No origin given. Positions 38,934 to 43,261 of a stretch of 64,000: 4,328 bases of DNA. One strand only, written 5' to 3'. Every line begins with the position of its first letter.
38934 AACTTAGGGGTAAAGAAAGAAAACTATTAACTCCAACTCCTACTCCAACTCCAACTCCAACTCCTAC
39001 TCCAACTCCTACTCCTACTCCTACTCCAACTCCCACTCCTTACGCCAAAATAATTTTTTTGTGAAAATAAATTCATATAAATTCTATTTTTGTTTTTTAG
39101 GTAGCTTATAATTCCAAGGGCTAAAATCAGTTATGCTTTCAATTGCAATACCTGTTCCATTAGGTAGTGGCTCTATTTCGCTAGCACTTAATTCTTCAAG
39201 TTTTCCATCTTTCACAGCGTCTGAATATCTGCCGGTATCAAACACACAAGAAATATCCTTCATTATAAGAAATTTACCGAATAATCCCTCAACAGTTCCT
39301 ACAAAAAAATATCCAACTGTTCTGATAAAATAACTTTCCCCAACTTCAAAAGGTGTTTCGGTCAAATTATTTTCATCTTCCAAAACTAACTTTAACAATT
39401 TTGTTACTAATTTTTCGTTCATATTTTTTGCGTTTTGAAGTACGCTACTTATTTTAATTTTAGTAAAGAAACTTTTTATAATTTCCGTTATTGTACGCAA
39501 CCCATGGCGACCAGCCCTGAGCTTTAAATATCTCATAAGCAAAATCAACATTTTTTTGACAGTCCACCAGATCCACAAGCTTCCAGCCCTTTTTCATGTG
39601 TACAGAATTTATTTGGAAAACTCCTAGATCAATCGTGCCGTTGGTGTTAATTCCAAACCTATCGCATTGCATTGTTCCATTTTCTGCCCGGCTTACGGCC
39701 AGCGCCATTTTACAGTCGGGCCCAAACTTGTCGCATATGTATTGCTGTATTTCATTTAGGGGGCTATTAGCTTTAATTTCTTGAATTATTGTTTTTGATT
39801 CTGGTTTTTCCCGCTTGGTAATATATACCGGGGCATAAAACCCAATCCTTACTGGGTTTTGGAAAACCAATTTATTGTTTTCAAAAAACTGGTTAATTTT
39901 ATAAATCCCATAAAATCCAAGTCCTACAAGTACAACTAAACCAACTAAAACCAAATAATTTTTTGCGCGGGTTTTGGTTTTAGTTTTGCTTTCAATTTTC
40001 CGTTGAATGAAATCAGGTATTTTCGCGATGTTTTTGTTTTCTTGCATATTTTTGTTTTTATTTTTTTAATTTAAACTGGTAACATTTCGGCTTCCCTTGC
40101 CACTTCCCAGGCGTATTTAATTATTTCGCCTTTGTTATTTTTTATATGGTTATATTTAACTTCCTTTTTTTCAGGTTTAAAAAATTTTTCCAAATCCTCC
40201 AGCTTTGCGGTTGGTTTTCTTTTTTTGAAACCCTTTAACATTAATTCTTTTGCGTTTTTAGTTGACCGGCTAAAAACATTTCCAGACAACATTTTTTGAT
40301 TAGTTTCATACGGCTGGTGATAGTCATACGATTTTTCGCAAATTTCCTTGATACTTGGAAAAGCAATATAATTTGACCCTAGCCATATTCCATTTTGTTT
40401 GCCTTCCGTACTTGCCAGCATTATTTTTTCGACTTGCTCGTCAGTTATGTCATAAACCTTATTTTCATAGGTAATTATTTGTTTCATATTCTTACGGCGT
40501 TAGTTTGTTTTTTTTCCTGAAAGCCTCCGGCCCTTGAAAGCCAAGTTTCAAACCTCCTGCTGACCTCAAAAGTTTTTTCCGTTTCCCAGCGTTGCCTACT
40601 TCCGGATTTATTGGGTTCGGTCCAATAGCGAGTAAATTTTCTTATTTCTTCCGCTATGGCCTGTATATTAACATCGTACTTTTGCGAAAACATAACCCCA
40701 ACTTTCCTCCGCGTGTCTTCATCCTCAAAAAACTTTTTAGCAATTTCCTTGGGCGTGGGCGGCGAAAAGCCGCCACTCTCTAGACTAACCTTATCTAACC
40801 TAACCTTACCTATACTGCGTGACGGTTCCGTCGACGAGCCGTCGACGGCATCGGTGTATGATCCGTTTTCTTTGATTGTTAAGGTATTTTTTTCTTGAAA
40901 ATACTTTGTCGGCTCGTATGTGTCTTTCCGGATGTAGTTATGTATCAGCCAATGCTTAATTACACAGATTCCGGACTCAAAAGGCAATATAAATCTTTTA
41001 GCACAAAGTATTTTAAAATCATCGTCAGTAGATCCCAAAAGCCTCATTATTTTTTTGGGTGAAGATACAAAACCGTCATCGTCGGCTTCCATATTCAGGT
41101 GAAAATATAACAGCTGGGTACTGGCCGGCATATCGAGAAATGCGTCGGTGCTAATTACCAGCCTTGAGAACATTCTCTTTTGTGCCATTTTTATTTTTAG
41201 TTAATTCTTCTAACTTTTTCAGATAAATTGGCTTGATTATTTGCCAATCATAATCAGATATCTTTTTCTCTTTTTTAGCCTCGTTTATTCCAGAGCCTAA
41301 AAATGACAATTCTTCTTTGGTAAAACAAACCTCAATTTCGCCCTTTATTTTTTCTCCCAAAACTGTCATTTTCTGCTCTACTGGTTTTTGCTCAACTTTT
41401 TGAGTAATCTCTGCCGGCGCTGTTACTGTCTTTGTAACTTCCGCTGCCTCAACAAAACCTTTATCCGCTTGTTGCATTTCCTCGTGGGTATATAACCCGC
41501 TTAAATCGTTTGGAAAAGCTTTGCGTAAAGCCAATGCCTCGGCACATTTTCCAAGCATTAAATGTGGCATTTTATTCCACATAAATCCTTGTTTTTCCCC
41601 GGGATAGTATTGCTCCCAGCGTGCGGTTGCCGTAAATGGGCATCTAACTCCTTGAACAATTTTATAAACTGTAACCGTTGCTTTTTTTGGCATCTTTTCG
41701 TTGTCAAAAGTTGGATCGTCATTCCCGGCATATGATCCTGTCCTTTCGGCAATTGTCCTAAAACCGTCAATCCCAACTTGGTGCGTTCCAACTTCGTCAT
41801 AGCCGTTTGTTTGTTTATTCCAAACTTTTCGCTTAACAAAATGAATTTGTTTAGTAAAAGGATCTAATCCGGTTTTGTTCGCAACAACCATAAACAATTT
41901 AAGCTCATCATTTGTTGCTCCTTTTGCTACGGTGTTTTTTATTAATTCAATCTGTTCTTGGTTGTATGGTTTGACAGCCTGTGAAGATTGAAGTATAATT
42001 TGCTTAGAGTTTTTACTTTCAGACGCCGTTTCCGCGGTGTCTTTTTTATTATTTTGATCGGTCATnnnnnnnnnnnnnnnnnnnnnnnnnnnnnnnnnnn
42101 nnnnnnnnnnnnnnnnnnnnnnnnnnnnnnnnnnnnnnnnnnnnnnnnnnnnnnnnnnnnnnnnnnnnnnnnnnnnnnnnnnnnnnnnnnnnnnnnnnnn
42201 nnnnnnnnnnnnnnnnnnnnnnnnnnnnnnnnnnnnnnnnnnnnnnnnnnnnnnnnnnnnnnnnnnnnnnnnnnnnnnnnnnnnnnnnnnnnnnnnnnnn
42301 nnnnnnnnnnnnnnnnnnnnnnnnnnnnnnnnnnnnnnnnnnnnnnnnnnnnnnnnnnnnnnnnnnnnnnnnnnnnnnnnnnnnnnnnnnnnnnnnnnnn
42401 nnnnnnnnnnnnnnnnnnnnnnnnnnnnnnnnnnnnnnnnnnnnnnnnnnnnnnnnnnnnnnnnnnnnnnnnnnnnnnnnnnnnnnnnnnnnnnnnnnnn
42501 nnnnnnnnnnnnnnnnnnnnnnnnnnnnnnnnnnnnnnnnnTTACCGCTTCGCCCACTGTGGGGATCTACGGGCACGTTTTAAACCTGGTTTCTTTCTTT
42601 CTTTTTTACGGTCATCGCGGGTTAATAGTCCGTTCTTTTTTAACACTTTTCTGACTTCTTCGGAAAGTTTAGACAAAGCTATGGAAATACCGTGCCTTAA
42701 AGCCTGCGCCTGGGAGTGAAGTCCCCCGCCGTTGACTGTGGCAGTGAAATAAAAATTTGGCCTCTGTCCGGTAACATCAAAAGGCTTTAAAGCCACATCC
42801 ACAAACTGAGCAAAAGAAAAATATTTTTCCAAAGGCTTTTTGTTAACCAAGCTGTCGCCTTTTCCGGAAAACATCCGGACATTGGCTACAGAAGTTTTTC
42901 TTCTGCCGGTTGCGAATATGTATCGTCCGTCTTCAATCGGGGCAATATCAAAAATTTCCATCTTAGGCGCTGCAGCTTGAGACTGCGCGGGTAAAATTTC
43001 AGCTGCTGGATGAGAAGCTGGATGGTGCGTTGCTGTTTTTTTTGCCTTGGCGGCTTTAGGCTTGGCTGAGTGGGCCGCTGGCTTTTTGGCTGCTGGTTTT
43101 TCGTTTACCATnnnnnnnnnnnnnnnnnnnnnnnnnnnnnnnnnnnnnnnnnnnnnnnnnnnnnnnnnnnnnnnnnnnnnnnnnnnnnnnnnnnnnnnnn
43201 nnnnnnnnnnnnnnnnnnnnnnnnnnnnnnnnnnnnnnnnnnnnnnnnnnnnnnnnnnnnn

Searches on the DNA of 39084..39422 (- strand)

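Call 86: search_rna_families(source=L019, start=3560, end=4200, threshold=evalue, max_evalue=0.01)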
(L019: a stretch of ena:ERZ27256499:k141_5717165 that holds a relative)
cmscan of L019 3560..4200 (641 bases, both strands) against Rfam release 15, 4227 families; matches with E-value up to 0.01: 0.
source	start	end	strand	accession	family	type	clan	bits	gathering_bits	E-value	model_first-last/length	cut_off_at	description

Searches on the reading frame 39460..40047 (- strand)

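Call 8: search_protein_families(library=pfam, proteins=[window:39460-40047:-], max_evalue=0.01)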
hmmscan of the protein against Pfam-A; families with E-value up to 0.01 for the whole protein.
window:39460-40047:- (195 aa): 1 family
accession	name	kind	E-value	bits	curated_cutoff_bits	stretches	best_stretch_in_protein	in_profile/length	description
PF18896.5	SLT_3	-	1.1e-07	32.6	27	1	112-182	14-87/89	Lysozyme like domain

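Call 9: search_protein_families(library=phrogs, proteins=[window:39460-40047:-], max_evalue=0.01)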
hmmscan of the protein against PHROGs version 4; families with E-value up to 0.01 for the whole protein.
window:39460-40047:- (195 aa): 1 family
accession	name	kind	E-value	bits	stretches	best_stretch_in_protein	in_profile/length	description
phrog_32437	-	unknown function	8.5e-05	23.6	1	76-170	51-144/205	-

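Call 66: search_protein_families(library=padloc, proteins=[window:39460-40047:-], max_evalue=0.1)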
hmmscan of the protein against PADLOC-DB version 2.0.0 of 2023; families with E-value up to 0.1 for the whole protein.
window:39460-40047:- (195 aa): 0 families

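Call 67: search_protein_families(library=ncbifam, proteins=[window:39460-40047:-], max_evalue=0.1)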
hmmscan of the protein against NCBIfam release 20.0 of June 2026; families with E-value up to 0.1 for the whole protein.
window:39460-40047:- (195 aa): 2 families
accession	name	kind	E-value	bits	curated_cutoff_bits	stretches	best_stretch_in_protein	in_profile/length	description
NF011856.0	PRK15328.1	equivalog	2.1e-06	27.4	208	1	107-153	28-73/160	type III secretion system invasion protein IagB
NF010463.0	PRK13888.1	equivalog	0.045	13.7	246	1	113-152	30-67/211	conjugal transfer protein TrbN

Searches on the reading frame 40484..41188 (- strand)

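Call 8: search_protein_families(library=pfam, proteins=[window:40484-41188:-], max_evalue=0.01)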
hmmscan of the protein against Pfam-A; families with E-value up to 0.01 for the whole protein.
window:40484-41188:- (234 aa): 0 families

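Call 9: search_protein_families(library=phrogs, proteins=[window:40484-41188:-], max_evalue=0.01)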
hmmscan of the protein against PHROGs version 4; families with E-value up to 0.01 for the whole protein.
window:40484-41188:- (234 aa): 5 families
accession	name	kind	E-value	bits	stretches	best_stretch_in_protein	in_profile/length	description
phrog_5708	-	DNA, RNA and nucleotide metabolism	3.2e-62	211.9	1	1-155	1-161/263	DnaD-like helicase loader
phrog_8489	-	DNA, RNA and nucleotide metabolism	2.5e-61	209.4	1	1-125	1-125/296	DnaD-like helicase loader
phrog_1163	-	unknown function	1.2e-27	98.3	1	1-149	8-158/273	-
phrog_10469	-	DNA, RNA and nucleotide metabolism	1.7e-16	61.4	1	1-115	1-143/305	DnaD-like helicase loader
phrog_19415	-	unknown function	8e-11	43.3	1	157-231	142-213/224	-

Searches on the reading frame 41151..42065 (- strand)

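Call 8: search_protein_families(library=pfam, proteins=[window:41151-42065:-], max_evalue=0.01)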
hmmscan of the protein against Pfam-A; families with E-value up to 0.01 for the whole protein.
window:41151-42065:- (304 aa): 1 family
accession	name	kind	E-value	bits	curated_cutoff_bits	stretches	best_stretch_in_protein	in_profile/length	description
PF03837.19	RecT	-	1.4e-26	93.7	24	1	36-201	5-191/198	RecT family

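Call 9: search_protein_families(library=phrogs, proteins=[window:41151-42065:-], max_evalue=0.01)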
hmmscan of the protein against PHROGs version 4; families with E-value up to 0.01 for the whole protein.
window:41151-42065:- (304 aa): 8 families
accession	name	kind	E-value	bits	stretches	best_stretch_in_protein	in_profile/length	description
phrog_2780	-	DNA, RNA and nucleotide metabolism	1.2e-44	154.2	1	7-274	9-282/369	RecT-like ssDNA annealing protein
phrog_2449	-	DNA, RNA and nucleotide metabolism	1.8e-42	146.9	1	23-234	6-232/301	single strand annealing protein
phrog_252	-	DNA, RNA and nucleotide metabolism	7.2e-21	75.9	1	33-230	20-210/263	Bet-like ssDNA annealing protein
phrog_10056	-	DNA, RNA and nucleotide metabolism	2.6e-18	67.5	1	45-234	31-221/302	RecT-like ssDNA annealing protein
phrog_2760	-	DNA, RNA and nucleotide metabolism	2.6e-13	51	1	152-221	140-215/257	RecT-like ssDNA annealing protein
phrog_38686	-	unknown function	7e-06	26.6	1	126-203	64-141/254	-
phrog_8375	-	unknown function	0.0016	19.3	1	36-77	24-66/79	-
phrog_561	-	DNA, RNA and nucleotide metabolism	0.0018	18.6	1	162-232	433-500/633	RecT-like ssDNA annealing protein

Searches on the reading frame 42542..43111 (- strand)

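Call 8: search_protein_families(library=pfam, proteins=[window:42542-43111:-], max_evalue=0.01)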
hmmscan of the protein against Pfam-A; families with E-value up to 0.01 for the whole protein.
window:42542-43111:- (189 aa): 1 family
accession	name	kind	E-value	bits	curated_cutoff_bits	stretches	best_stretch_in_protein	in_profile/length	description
PF00380.25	Ribosomal_S9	-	2.4e-39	135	22.5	1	69-189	1-121/121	Ribosomal protein S9/S16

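Call 9: search_protein_families(library=phrogs, proteins=[window:42542-43111:-], max_evalue=0.01)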
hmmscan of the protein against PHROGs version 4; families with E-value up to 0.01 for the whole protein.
window:42542-43111:- (189 aa): 0 families
